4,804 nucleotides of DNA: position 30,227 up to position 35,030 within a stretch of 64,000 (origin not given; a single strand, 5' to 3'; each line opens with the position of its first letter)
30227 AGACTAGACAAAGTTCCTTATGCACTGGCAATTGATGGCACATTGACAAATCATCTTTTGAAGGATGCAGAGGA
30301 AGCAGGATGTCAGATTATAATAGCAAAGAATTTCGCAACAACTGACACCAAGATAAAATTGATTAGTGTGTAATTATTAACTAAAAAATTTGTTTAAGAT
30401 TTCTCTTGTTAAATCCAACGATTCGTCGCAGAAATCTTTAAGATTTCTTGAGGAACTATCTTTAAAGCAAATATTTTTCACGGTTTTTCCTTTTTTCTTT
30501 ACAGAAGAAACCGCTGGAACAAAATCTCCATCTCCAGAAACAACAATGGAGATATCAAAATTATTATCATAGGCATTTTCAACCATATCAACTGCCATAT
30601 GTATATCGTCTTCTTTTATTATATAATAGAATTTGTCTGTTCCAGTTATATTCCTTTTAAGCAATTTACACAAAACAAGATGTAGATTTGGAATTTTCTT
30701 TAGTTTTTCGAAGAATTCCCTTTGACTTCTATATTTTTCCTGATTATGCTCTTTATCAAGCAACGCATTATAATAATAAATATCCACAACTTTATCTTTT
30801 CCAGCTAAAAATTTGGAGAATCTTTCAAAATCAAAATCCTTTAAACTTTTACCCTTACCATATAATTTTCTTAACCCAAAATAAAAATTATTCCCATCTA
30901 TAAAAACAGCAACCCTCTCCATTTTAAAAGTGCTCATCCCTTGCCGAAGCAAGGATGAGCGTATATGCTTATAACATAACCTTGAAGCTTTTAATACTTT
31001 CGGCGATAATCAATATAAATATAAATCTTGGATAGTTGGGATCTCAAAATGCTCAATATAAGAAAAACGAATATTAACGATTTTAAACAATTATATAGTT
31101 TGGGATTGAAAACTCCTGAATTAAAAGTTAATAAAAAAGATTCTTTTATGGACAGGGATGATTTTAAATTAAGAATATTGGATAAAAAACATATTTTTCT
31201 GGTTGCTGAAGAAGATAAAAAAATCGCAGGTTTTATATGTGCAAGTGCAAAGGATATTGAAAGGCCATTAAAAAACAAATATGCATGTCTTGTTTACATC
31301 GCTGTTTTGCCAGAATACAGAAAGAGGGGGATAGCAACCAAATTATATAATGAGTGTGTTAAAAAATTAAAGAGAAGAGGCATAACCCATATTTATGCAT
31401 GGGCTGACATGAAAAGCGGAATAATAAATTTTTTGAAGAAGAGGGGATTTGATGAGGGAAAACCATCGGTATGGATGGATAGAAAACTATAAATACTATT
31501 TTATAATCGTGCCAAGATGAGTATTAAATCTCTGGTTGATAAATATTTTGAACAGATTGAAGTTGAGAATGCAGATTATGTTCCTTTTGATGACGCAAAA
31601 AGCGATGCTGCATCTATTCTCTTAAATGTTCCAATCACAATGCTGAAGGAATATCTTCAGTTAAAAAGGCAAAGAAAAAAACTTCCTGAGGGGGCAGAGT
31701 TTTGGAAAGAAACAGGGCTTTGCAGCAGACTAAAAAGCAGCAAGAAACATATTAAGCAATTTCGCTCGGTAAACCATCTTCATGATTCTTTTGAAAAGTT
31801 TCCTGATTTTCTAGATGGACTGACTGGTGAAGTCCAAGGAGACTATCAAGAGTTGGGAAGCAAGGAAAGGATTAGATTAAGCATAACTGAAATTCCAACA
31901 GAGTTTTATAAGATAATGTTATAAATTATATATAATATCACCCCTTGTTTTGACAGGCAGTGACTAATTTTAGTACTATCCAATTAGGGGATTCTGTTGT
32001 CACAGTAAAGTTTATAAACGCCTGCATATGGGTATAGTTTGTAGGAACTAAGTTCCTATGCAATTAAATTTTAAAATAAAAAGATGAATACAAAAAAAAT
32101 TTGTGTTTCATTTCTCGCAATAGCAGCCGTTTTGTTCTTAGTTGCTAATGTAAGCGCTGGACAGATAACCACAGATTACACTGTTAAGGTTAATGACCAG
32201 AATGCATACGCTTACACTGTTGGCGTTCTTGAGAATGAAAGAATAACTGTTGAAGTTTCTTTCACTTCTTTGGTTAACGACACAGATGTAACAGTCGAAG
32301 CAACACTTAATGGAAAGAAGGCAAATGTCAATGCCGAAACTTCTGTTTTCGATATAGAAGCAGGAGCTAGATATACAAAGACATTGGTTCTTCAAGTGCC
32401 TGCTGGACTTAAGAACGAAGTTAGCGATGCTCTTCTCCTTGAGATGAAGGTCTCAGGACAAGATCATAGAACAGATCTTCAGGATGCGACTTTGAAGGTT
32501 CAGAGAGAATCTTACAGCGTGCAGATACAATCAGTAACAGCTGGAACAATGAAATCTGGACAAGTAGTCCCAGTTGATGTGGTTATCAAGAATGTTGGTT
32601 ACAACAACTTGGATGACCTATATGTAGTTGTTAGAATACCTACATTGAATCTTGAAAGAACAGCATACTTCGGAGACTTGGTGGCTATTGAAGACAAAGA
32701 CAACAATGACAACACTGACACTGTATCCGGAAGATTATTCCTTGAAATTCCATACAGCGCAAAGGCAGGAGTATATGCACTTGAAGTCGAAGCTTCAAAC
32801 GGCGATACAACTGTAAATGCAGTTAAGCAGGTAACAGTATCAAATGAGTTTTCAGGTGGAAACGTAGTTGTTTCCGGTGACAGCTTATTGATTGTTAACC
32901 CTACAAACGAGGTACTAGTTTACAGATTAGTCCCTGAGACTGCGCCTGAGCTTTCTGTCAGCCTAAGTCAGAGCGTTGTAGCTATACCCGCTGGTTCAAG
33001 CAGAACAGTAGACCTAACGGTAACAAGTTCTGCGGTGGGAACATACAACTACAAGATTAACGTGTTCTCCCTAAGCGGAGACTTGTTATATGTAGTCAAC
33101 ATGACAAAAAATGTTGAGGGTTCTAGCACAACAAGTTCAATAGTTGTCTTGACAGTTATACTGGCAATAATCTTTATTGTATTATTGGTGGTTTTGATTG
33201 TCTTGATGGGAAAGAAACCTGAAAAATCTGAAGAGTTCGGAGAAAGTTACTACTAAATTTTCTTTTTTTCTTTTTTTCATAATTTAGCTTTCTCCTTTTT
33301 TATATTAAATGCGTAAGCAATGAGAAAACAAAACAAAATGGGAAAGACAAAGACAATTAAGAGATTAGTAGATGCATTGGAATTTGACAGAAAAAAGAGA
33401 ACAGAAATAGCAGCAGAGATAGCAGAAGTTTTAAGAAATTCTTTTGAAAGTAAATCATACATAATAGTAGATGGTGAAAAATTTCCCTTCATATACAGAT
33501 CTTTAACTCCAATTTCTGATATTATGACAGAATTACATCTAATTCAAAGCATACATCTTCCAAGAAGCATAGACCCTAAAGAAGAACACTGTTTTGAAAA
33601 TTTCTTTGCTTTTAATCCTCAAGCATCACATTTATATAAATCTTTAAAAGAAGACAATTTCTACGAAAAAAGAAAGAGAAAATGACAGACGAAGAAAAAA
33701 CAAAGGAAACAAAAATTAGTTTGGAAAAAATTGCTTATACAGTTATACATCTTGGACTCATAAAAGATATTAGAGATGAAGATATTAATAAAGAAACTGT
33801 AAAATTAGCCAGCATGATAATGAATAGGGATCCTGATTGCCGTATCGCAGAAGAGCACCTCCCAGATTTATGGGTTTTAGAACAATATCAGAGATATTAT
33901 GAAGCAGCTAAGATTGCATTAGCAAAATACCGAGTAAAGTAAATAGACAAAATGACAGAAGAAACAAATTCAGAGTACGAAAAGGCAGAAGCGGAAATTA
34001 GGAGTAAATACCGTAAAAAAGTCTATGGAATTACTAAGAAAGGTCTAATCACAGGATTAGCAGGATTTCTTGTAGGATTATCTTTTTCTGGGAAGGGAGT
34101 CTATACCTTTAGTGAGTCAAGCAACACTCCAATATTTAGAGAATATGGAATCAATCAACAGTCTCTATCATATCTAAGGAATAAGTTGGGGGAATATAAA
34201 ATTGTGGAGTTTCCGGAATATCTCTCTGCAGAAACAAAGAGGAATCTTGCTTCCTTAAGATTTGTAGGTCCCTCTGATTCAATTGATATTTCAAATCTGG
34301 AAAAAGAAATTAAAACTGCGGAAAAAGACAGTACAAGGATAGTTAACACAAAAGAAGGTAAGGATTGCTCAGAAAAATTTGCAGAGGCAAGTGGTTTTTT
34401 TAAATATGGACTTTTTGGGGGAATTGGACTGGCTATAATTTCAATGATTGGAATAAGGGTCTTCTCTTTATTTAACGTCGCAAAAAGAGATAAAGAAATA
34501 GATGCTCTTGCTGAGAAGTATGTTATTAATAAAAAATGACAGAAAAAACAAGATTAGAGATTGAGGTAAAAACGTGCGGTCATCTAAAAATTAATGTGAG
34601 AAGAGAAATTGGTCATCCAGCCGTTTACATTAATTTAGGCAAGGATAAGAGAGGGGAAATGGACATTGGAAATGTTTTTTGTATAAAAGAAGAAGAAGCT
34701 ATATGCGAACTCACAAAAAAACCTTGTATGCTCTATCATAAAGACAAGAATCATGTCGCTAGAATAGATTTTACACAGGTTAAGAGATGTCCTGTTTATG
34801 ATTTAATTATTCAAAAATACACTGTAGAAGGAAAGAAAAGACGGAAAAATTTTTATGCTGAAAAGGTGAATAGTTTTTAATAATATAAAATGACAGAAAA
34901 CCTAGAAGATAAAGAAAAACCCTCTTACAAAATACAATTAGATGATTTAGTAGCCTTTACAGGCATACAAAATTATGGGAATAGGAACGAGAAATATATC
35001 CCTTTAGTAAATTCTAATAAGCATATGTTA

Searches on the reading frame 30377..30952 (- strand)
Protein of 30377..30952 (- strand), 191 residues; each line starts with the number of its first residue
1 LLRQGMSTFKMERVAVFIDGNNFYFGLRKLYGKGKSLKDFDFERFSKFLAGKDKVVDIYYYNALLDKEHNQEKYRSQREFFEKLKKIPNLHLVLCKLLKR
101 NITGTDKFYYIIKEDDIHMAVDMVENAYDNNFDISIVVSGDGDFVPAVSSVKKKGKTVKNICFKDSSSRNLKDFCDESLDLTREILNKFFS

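Call 78: search_protein_families(library=pfam, proteins=[window:30377-30952:-], max_evalue=0.01)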
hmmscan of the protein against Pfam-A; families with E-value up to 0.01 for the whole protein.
window:30377-30952:- (191 aa): 1 family
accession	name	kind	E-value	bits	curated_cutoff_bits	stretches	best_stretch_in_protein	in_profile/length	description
PF01936.24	NYN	-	1.5e-26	94.1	24.2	1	13-181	1-144/145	NYN domain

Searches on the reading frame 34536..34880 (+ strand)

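Call 16: search_protein_families(library=pfam, proteins=[window:34536-34880:+], max_evalue=0.01)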
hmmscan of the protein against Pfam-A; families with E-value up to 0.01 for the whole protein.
window:34536-34880:+ (114 aa): 1 family
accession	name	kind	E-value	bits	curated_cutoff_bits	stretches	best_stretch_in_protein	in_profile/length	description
PF10276.14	zf-CHCC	-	0.0015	18.9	27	1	24-38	12-26/37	Zinc-finger domain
